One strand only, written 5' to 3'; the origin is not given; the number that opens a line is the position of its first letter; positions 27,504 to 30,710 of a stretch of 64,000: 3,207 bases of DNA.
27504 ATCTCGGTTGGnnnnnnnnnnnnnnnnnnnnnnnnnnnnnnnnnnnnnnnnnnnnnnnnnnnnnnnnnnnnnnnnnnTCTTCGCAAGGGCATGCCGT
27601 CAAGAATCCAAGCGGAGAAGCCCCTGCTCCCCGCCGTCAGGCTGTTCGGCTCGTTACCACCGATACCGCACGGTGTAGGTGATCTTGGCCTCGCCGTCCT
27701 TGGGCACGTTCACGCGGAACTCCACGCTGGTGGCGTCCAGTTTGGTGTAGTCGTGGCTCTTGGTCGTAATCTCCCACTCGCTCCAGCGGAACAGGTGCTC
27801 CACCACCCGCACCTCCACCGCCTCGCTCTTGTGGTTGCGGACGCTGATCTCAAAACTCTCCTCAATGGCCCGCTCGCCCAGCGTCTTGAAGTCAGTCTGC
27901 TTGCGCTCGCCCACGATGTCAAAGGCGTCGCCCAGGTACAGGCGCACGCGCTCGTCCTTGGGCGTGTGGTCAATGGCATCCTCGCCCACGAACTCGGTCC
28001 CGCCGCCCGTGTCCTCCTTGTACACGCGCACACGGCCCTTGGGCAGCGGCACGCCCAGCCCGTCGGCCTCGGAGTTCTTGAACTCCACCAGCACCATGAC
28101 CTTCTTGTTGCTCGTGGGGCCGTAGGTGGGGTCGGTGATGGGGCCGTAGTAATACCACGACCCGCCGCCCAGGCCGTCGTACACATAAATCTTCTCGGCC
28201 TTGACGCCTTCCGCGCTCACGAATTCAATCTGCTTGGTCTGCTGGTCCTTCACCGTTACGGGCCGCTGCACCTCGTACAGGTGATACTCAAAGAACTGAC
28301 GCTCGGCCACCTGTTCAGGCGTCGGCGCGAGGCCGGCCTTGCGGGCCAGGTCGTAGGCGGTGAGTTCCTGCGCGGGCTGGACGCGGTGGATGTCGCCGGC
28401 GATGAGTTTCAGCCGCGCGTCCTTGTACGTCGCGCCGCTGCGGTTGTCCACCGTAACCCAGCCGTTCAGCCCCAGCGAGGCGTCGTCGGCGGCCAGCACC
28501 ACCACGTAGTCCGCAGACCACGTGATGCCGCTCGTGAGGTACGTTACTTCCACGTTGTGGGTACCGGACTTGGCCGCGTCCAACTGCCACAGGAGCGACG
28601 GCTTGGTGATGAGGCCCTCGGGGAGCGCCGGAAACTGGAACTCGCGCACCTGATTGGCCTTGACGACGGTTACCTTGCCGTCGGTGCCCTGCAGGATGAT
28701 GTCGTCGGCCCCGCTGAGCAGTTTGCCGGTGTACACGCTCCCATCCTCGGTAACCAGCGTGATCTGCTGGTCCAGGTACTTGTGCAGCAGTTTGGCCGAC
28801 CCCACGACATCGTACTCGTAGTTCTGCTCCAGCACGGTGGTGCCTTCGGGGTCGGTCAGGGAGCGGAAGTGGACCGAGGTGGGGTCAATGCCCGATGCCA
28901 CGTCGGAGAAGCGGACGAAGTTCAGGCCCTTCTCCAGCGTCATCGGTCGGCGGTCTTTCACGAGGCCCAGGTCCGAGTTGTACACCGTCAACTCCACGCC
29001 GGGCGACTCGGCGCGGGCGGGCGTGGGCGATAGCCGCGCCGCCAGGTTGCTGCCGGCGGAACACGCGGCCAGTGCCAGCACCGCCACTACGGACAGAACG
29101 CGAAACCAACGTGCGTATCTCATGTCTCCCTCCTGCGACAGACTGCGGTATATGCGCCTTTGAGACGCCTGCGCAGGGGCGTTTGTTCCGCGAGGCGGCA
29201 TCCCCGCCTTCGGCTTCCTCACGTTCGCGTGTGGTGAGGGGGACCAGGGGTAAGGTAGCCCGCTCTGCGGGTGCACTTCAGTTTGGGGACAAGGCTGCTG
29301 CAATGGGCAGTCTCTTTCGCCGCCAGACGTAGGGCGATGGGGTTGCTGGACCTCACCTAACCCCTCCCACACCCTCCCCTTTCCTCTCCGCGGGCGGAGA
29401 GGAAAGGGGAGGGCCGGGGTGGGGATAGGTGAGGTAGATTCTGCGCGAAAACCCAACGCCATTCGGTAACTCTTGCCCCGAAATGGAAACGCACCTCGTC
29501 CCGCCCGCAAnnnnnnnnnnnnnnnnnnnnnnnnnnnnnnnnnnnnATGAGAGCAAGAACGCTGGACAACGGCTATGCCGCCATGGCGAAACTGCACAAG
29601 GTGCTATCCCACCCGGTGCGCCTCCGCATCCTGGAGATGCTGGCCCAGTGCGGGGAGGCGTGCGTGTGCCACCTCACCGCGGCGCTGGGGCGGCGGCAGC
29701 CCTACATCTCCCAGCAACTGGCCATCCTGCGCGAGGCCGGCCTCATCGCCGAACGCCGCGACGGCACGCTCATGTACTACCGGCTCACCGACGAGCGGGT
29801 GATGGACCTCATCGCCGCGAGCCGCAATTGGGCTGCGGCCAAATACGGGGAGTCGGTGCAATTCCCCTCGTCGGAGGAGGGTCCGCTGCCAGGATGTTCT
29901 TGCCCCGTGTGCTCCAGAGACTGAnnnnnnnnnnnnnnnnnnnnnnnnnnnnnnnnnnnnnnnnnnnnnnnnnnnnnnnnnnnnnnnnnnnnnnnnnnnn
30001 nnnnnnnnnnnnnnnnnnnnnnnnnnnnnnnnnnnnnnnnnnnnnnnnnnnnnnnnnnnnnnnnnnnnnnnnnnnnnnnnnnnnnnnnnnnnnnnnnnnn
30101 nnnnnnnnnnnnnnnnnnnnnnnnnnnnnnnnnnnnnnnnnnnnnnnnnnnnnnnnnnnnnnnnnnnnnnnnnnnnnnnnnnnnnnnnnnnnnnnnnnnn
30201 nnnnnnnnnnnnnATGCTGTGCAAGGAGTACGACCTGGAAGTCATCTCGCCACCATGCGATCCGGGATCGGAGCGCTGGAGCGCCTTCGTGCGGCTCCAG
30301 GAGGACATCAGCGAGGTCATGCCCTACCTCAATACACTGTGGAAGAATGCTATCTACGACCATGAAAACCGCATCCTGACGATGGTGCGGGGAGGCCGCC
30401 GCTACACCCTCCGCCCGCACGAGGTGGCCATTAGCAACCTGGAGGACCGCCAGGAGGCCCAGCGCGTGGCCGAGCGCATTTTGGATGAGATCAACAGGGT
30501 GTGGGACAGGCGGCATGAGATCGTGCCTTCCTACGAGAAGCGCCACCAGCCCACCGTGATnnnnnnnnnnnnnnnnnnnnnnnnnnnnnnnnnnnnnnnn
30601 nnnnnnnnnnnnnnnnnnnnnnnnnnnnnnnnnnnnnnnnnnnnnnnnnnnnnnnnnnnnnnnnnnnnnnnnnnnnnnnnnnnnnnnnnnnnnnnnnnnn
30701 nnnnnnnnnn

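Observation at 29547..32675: ArsR(CVC)-controlled operon: CFeSP-type Fe-S protein plus a triple glutaredoxin-like/CcdA thiol-disulfide transporter fusion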

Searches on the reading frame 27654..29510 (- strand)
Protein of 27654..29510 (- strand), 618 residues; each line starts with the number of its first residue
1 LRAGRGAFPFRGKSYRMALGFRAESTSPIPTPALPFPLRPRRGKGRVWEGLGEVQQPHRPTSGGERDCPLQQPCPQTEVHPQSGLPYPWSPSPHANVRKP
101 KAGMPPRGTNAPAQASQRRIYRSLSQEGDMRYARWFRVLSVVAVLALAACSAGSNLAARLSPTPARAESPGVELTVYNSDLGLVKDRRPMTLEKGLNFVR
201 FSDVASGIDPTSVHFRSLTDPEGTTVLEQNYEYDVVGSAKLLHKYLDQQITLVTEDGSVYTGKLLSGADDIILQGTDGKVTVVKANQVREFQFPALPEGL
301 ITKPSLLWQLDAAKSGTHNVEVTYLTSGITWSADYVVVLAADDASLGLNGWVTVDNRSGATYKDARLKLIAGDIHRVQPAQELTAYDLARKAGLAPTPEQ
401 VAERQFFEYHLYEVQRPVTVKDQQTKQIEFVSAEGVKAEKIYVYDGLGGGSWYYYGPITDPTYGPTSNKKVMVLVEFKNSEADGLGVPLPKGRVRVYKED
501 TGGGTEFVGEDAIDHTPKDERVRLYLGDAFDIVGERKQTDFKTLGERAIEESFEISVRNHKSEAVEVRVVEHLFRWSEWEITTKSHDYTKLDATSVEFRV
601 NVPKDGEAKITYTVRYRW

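Call 37: search_protein_families(library=pfam, proteins=[window:27654-29510:-], max_evalue=0.001)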
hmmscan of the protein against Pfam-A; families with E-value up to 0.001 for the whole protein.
window:27654-29510:- (618 aa): 1 family
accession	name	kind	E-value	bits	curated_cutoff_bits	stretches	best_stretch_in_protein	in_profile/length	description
PF13598.12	DUF4139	-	8.4e-11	42.4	31.8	1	320-618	1-203/205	Domain of unknown function (DUF4139)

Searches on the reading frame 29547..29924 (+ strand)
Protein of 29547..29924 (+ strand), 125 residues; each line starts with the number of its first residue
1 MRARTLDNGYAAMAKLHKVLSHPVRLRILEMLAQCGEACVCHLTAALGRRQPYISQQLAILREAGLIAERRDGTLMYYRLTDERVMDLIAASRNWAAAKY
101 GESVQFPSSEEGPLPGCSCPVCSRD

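Call 3: search_protein_families(library=pfam, proteins=[window:29547-29924:+], max_evalue=0.1)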
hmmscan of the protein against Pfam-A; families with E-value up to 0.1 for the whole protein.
window:29547-29924:+ (125 aa): 7 families
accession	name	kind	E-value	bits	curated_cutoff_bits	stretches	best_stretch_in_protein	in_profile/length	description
PF01022.26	HTH_5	-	1.1e-13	51.3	22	1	23-67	2-45/47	Bacterial regulatory protein, arsR family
PF12840.13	HTH_20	-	1.4e-06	28.6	27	1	20-69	1-50/51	Helix-turn-helix domain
PF25212.1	HVO_A0114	-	5.5e-06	26.5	27.6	1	12-74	12-73/84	HVO_A0114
PF13601.12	HTH_34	-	0.018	15.6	27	1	24-69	1-46/80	Winged helix DNA-binding domain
PF03784.18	Cyclotide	-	0.033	14.7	25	0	114-125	17-30/30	Cyclotide family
PF01047.28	MarR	-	0.038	14.3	24.6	1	25-71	5-51/59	MarR family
PF07848.18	PaaX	-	0.065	13.9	24.8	1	42-83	28-69/70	PaaX-like protein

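Call 4: search_protein_families(library=ncbifam, proteins=[window:29547-29924:+], max_evalue=0.1)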
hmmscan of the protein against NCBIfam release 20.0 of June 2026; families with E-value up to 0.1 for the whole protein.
window:29547-29924:+ (125 aa): 15 families
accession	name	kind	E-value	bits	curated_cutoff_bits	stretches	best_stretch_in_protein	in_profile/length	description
NF033788.1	HTH_metalloreg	subfamily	1.1e-27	95.6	55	1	14-89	2-77/77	metalloregulator ArsR/SmtB family transcription factor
NF040642.1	sulf_sens_BigR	equivalog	1.1e-18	67.1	155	1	12-91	9-87/95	sulfite-sensing transcriptional repressor BigR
NF007528.0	PRK10141.1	subfamily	3.2e-18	65.7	97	1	14-82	7-75/117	metalloregulator ArsR/SmtB family transcription factor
NF045707.1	Dbac_1936_reg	equivalog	4.8e-13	49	115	1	9-96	3-89/99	ArsR/SmtB-type metalloregulator TsoR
NF033789.1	repress_SdpR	subfamily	5.2e-11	42.3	100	1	17-88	2-72/79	autorepressor SdpR family transcription factor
NF041413.1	ArsR_Rv2640c_fam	equivalog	1.5e-09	38.3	155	1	13-88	32-109/118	Rv2640c family ArsR-like transcriptional regulator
NF047906.1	CdPbTransRegCmtR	equivalog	8e-09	35.4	150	1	6-87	4-84/104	Cd(II)/Pb(II)-sensing metalloregulatory transcriptional regulator CmtR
NF052532.1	TransRegPagRBaca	equivalog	3.7e-06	26.9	170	1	14-90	18-93/99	transcriptional repressor PagR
NF053755.1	MsvR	equivalog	4.5e-05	23.3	220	1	17-72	7-61/236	transcriptional factor MsvR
TIGR01884.1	cas_HTH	subfamily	0.00047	19.6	60.2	1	26-70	145-189/202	CRISPR-associated CARF protein Csa3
NF053602.1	Phr_regulator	exception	0.0032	17.1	320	1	13-71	2-59/191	heat shock transcription regulator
NF050184.1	VpaChn25_0724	subfamily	0.027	14.6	65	1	25-82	4-68/88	VpaChn25_0724 family phage protein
NF053756.1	MreA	equivalog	0.027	14.3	100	1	27-72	21-66/110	MreA family transcriptional regulator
NF008847.0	PRK11886.1-2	equivalog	0.032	13.6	293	1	22-68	4-50/320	bifunctional biotin--[acetyl-CoA-carboxylase] ligase/biotin operon repressor BirA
NF008273.0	PRK11050.1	equivalog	0.039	13.6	153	1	28-71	45-88/156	manganese-binding transcriptional regulator MntR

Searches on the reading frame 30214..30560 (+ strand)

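Call 6: search_protein_families(library=pfam, proteins=[window:30214-30560:+], max_evalue=10)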
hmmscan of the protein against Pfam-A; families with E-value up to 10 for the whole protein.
window:30214-30560:+ (115 aa): 2 families
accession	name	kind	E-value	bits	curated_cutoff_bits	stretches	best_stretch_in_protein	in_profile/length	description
PF22885.1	DUF7020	-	0.082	13.6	25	1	15-95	22-99/131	Domain of unknown function (DUF7020)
PF24755.2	SpoVR_C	-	0.1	13.1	27.6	1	27-44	27-45/55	SpoVR-like C-terminal domain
